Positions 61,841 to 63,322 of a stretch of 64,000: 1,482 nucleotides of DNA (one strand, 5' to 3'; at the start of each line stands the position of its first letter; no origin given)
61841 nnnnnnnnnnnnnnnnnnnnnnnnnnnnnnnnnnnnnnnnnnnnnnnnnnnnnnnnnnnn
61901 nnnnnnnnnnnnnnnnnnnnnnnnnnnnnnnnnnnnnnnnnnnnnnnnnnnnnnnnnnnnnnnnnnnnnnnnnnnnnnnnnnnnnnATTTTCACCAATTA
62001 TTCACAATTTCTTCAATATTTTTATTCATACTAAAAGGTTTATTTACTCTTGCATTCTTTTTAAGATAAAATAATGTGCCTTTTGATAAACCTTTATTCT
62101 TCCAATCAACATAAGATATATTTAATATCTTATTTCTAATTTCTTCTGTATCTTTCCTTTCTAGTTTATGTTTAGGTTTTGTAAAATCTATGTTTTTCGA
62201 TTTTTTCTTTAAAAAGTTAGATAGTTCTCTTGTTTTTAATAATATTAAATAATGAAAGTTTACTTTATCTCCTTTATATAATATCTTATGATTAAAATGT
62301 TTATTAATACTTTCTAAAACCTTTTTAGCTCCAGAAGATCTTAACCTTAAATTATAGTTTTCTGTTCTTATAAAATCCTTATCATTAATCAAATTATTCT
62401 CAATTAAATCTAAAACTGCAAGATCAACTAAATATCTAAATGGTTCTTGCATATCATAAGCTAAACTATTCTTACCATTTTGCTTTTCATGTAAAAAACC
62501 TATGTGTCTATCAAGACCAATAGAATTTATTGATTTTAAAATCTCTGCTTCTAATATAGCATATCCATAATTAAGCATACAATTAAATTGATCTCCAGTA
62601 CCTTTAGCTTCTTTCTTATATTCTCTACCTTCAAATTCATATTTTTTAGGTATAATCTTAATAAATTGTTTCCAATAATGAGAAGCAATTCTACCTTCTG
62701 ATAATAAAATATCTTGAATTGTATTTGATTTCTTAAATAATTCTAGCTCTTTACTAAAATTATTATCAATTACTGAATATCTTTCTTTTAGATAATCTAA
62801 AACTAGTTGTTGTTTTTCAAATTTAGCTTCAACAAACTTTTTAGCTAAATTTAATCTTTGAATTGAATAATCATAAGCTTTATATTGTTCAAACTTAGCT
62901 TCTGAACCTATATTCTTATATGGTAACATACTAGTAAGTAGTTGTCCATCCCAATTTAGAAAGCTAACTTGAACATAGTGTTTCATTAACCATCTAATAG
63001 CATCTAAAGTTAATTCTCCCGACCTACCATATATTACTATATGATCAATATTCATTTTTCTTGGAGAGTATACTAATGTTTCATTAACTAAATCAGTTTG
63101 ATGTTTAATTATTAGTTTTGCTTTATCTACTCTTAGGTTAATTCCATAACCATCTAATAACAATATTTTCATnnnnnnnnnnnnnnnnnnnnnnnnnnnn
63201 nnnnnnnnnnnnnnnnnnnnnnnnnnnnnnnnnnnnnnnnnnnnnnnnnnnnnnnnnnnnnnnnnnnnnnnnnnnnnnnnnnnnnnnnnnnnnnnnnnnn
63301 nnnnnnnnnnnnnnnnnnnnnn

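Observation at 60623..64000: Stand-alone Cas1 with C-terminal HTH next to tRNA-Thr; no Cas2 or CRISPR array in 64 kb (casposase or Cas1-solo candidate)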

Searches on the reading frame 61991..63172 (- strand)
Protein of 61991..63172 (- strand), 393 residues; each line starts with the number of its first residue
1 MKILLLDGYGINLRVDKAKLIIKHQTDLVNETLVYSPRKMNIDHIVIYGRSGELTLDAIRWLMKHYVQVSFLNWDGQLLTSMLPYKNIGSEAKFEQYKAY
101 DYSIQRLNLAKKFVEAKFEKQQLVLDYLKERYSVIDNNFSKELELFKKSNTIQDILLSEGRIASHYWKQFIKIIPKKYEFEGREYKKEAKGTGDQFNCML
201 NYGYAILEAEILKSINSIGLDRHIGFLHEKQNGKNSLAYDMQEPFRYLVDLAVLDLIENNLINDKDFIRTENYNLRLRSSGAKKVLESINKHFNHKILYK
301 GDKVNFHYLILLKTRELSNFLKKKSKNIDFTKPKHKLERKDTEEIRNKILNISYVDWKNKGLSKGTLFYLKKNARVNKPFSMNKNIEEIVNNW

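Call 4: search_protein_families(library=pfam, proteins=[window:61991-63172:-], max_evalue=0.1)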
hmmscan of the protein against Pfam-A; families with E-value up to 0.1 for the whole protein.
window:61991-63172:- (393 aa): 1 family
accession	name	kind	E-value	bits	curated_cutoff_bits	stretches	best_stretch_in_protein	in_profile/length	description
PF01867.21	Cas_Cas1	-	2.3e-62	211.2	22.3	1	6-290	3-282/283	CRISPR associated protein Cas1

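Call 5: search_protein_families(library=ncbifam, proteins=[window:61991-63172:-], max_evalue=0.1)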
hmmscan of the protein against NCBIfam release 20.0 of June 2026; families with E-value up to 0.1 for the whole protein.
window:61991-63172:- (393 aa): 10 families
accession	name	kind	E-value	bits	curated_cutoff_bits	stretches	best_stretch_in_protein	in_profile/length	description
TIGR00287.1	cas1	equivalog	2.5e-60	204.3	71.7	1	4-325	2-323/327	CRISPR-associated endonuclease Cas1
NF049935.1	cas4g_cas1g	exception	4e-42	144.4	560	1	4-325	217-537/546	CRISPR-associated endonuclease Cas4g/Cas1g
TIGR04093.1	cas1_CYANO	exception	3.7e-41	141.2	385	1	16-298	15-296/334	type I-D CRISPR-associated endonuclease Cas1d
TIGR03641.1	cas1_HMARI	exception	2.1e-39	135.7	304.1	1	41-326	33-316/324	type I-B CRISPR-associated endonuclease Cas1b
TIGR03640.1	cas1_DVULG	exception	5.4e-34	117.9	385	1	40-321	37-328/340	type I-C CRISPR-associated endonuclease Cas1c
TIGR03983.1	cas1_MYXAN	equivalog_domain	5.1e-24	84.9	358.05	1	41-306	46-315/347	type I-MYXAN CRISPR-associated endonuclease Cas1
TIGR03639.1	cas1_NMENI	exception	1.9e-22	79.9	120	1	13-263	12-238/278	type II CRISPR-associated endonuclease Cas1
TIGR04329.1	cas1_PREFRAN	exception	1.3e-18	67.2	300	1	10-302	15-291/317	type V CRISPR-associated endonuclease Cas1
TIGR03638.1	cas1_ECOLI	exception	7e-09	35.3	215.6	1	148-247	126-221/269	type I-E CRISPR-associated endonuclease Cas1e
TIGR03637.1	cas1_YPEST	exception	2.4e-05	23.9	150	1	22-241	24-255/307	type I-F CRISPR-associated endonuclease Cas1f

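Call 10: find_encoding_contigs(protein=window:61991-63172:-, flank=10000, max_places=10)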
Protein window:61991-63172:- (393 aa): 24 contigs read that carry it; 1 place shown.
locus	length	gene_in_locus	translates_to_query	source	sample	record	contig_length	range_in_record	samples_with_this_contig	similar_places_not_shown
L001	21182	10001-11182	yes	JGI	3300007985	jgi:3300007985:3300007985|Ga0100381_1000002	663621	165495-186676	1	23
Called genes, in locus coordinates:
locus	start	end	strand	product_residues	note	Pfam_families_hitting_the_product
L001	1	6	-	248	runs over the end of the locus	PF02535:Zip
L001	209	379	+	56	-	PF07043:DUF1328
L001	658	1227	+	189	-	-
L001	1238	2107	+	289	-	-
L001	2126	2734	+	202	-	-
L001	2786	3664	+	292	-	-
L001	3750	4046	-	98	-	-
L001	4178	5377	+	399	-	-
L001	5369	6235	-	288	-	-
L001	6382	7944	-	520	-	-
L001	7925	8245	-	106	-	-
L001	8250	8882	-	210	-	-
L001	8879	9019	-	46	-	-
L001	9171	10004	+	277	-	-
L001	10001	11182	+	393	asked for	PF01867:Cas_Cas1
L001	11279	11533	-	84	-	-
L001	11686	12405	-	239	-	-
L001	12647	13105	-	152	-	-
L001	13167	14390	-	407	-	PF12704:MacB_PCD, PF02687:FtsX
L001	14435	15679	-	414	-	PF07705:CARDB (faint)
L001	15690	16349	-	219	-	-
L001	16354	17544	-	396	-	PF12704:MacB_PCD, PF02687:FtsX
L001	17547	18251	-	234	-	PF02463:SMC_N, PF00005:ABC_tran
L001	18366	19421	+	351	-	PF21088:MS_channel_1st, PF00924:MS_channel_2nd, PF21082:MS_channel_3rd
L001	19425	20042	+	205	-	PF13489:Methyltransf_23, PF13847:Methyltransf_31, PF08241:Methyltransf_11, PF08242:Methyltransf_12, PF13649:Methyltransf_25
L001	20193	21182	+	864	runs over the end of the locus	-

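Call 16: search_protein_families(library=pfam, proteins=[L001:6382-7950:-, L001:5369-6235:-, L001:7925-8245:-, L001:8250-8882:-, L001:8879-9019:-, L001:9171-10004:+, L001:4160-5377:+, L001:2786-3664:+, L001:2126-2734:+, L001:1238-2107:+], max_evalue=0.1)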
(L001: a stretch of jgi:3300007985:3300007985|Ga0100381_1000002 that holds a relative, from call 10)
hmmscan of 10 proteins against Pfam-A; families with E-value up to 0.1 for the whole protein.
L001:6382-7950:- (522 aa): 2 families
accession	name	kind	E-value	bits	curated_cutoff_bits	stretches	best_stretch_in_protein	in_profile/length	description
PF18136.6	DNApol_Exo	-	0.0028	17.3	26.7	0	105-132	130-157/282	DNA mitochondrial polymerase exonuclease domain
PF08280.17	HTH_Mga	-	0.0055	17.1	23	1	187-216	12-41/59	M protein trans-acting positive regulator (MGA) HTH domain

L001:5369-6235:- (288 aa): 0 families

L001:7925-8245:- (106 aa): 2 families
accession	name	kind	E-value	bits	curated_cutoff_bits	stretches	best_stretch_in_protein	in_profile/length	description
PF05907.18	CXXC_Zn-b_euk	-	0.055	13.8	22.9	1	9-60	29-82/155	CXXC motif containing zinc binding protein, eukaryotic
PF23475.1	zf-Tbcl_FmdE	-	0.091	12.7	23.2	0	10-20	9-19/35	FmdE treble clef zinc finger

L001:8250-8882:- (210 aa): 3 families
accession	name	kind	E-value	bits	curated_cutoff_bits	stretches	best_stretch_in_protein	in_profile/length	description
PF14493.12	HTH_40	-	0.0022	18.7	27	1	73-107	5-39/89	Helix-turn-helix domain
PF13518.12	HTH_28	-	0.078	13.5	25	0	73-105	5-37/52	Helix-turn-helix domain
PF11016.13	DUF2854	-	0.081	13.3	25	0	162-207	57-102/146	Protein of unknown function (DUF2854)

L001:8879-9019:- (46 aa): 3 families
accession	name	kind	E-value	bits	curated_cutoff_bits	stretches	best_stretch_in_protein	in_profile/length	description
PF01402.27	RHH_1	-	0.00012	22.3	20.5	1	4-41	2-39/39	Ribbon-helix-helix protein, copG family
PF19807.5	DUF6290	-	0.0062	17.1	27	1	13-44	13-44/72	Family of unknown function (DUF6290)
PF00668.25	Condensation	-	0.014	14.6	30.6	1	3-43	227-267/456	Condensation domain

L001:9171-10004:+ (277 aa): 1 family
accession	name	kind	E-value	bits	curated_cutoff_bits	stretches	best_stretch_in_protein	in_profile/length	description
PF01541.30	GIY-YIG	-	0.027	15.2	22.6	0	60-101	2-37/78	GIY-YIG catalytic domain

L001:4160-5377:+ (405 aa): 0 families

L001:2786-3664:+ (292 aa): 2 families
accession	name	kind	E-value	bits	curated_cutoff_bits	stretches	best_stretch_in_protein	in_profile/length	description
PF00149.33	Metallophos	-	7.3e-05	23.7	21.5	1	30-272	3-188/191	Calcineurin-like phosphoesterase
PF00450.28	Peptidase_S10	-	0.0061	16.4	21.9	1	72-150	276-357/420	Serine carboxypeptidase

L001:2126-2734:+ (202 aa): 1 family
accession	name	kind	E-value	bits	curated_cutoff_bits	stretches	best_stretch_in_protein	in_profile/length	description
PF12830.13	Nipped-B_C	-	0.069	13.6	26.4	0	34-64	123-153/186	Sister chromatid cohesion C-terminus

L001:1238-2107:+ (289 aa): 0 families

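Call 20: search_solved_structures(query=window:61991-63172:-, max_evalue=0.001, show_alignments=2)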
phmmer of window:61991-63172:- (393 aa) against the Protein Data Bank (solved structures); distinct sequences matched with E-value up to 0.001: 15.
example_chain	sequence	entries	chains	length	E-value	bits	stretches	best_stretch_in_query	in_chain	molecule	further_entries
6opm_A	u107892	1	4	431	8.7e-132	443.1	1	1-393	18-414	CRISPR-associated endonuclease Cas1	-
4n06_A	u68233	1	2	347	1.8e-37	132.6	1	4-326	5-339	CRISPR-associated endonuclease Cas1 1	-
7cr6_A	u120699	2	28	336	2.4e-25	92.7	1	41-318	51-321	CRISPR-associated endonuclease Cas1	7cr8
7mi4_A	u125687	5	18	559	5.8e-18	68.4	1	3-321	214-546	CRISPR-associated exonuclease Cas4/endonuclease Cas1 fusion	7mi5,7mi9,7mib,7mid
8d3l_A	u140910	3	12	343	5.9e-17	65.1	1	41-322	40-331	CRISPR-associated endonuclease Cas1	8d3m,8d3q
8d3p_A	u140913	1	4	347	6.2e-17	65.1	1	41-322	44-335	CRISPR-associated endonuclease Cas1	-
4xtk_A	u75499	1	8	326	2.3e-11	46.7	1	41-300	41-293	CRISPR-associated endonuclease Cas1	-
7ei1_A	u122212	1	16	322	3.4e-11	46.2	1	42-298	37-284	CRISPR-associated endonuclease Cas1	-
2yzs_A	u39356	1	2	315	8.1e-09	38.3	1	45-318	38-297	Putative uncharacterized protein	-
7kft_D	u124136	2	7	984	3.8e-08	36.1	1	45-273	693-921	Cas6-RT-Cas1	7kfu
4wj0_A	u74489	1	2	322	1.1e-07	34.6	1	43-313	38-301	CRISPR-associated endonuclease Cas1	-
9h1h_B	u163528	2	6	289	9.9e-06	28.2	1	186-268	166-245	CRISPR-associated endonuclease Cas1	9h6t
9hp8_F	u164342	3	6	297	1.1e-05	28.1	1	186-268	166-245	CRISPR-associated endonuclease Cas1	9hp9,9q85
6qxf_I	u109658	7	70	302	1.1e-05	28.1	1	186-268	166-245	CRISPR-associated endonuclease Cas1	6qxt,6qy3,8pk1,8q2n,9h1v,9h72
5xvn_A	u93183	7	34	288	0.00024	23.6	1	194-254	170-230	CRISPR-associated endonuclease Cas1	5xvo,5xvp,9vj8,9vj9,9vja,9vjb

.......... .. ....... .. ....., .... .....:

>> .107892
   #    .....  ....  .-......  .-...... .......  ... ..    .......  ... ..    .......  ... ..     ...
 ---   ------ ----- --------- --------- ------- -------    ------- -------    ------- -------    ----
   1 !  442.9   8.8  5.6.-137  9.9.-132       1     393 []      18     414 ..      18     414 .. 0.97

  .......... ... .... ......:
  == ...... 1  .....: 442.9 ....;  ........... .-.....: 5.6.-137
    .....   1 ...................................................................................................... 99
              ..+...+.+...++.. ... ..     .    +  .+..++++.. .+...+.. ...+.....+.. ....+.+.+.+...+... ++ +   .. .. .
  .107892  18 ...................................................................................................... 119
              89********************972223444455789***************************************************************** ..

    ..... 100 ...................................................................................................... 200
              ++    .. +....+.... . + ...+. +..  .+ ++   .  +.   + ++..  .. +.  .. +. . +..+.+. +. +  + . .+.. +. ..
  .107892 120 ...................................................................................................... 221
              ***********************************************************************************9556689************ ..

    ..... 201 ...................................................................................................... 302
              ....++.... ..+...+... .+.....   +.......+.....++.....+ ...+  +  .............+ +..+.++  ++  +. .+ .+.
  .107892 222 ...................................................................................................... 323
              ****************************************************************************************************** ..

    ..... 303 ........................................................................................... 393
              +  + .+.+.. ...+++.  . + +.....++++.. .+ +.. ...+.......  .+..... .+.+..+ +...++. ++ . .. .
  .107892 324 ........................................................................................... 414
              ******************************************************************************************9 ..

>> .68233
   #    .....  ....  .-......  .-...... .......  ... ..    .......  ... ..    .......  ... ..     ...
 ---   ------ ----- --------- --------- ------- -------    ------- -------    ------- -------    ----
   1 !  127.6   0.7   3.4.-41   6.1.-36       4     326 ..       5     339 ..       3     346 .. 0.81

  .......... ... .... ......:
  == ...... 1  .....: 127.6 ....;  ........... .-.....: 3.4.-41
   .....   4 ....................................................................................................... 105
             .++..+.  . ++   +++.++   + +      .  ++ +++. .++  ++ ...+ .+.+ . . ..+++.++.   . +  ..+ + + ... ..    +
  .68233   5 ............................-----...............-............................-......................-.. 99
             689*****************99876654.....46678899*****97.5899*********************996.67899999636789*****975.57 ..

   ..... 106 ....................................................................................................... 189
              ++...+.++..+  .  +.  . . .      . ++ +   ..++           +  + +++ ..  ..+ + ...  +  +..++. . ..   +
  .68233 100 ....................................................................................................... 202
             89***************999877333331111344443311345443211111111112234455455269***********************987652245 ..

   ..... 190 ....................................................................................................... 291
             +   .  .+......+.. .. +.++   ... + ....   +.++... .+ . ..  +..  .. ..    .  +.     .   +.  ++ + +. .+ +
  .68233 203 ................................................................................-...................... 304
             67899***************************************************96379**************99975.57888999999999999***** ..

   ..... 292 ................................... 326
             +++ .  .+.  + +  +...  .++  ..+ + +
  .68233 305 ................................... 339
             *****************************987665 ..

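Call 27: find_homologous_proteins(query=window:61991-63172:-, max_evalue=1e-40)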
Query window:61991-63172:- (393 aa): 315 proteins with E <= 1e-40 among 5539 candidates; the best 120 are listed.
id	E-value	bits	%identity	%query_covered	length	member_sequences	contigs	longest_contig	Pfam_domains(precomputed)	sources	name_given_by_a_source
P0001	2.0e-233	792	90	100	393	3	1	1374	PF01867.22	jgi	jgi:CRISP-associated protein Cas1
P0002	1.2e-191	655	89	84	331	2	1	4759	PF01867.22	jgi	-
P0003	1.7e-190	651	75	100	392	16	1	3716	PF01867.22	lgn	-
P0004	3.4e-176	604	69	100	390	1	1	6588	PF01867.22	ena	-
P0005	3.7e-157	541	62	100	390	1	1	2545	PF01867.22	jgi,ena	-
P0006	3.3e-146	505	58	99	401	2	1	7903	PF01867.22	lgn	-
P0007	3.9e-145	502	55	100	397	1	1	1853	PF01867.22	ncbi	-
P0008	1.3e-143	497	55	100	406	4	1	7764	PF01867.22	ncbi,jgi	jgi:CRISPR-associated protein Cas1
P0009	2.8e-143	496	57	99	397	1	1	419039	PF01867.22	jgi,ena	-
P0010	2.1e-142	493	57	99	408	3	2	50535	PF01867.22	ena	-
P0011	2.2e-142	493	56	100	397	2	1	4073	PF01867.22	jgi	jgi:CRISP-associated protein Cas1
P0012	1.5e-141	490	56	99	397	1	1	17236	PF01867.22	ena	-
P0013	3.7e-141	489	55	99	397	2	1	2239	PF01867.22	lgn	-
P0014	1.9e-140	486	55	99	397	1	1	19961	PF01867.22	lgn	-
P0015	2.3e-140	486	55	100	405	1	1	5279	PF01867.22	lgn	-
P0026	1.7e-137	477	55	99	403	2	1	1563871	PF01867.22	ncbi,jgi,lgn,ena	ncbi:MAG: CRISPR-associated endonuclease Cas1 [Candidatus Woesearchaeota archaeon]|jgi:CRISPR-associ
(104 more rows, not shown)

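Call 28: list_cluster_members(proteins=[window:61991-63172:-, L001:6382-7944:-, L001:5369-6235:-, window:26944-29592:-, window:45740-48607:-, window:29659-31359:-, window:58783-60006:+])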
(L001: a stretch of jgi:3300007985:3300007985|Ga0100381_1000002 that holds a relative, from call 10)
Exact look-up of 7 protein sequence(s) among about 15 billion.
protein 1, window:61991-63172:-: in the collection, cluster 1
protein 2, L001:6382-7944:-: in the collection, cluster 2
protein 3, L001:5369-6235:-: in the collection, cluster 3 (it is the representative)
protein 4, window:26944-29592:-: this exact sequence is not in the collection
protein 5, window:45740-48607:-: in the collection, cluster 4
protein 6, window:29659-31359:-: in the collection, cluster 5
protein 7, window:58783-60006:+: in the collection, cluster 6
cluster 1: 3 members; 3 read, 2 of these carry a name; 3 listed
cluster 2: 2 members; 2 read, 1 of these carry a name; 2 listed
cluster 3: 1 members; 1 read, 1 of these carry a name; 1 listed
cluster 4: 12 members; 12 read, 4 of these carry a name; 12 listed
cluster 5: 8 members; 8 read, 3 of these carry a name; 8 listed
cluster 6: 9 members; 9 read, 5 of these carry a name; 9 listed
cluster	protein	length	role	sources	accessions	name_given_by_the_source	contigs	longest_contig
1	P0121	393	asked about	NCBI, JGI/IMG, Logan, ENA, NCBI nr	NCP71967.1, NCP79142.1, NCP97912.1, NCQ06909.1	CRISPR-associated endonuclease Cas1 [archaeon]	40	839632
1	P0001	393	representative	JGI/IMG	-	CRISP-associated protein Cas1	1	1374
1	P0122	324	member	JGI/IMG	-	-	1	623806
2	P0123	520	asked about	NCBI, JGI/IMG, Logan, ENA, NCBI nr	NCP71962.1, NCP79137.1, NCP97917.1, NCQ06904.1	hypothetical protein GW835_01030 [archaeon] | hypothetical protein [archaeon]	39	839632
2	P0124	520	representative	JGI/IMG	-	-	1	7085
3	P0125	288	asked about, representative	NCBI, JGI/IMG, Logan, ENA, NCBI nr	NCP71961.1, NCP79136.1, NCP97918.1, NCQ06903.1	hypothetical protein GW835_01025 [archaeon] | hypothetical protein [archaeon]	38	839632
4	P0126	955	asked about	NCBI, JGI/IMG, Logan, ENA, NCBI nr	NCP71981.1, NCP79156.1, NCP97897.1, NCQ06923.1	leucine--tRNA ligase [archaeon]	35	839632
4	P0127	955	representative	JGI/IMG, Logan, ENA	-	-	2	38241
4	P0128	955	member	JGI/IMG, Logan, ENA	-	leucyl-tRNA synthetase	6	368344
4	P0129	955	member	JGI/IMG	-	leucyl-tRNA synthetase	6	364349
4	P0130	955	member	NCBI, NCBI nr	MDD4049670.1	MAG: leucine--tRNA ligase [Candidatus ainarchaeum sp.] | leucine--tRNA ligase [Candidatus ainarchaeum sp.]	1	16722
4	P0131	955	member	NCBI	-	-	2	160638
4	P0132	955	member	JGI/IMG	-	-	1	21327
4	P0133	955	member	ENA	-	-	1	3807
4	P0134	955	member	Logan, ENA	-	-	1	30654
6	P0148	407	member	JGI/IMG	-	putative ABC transport system permease protein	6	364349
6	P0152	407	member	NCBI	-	-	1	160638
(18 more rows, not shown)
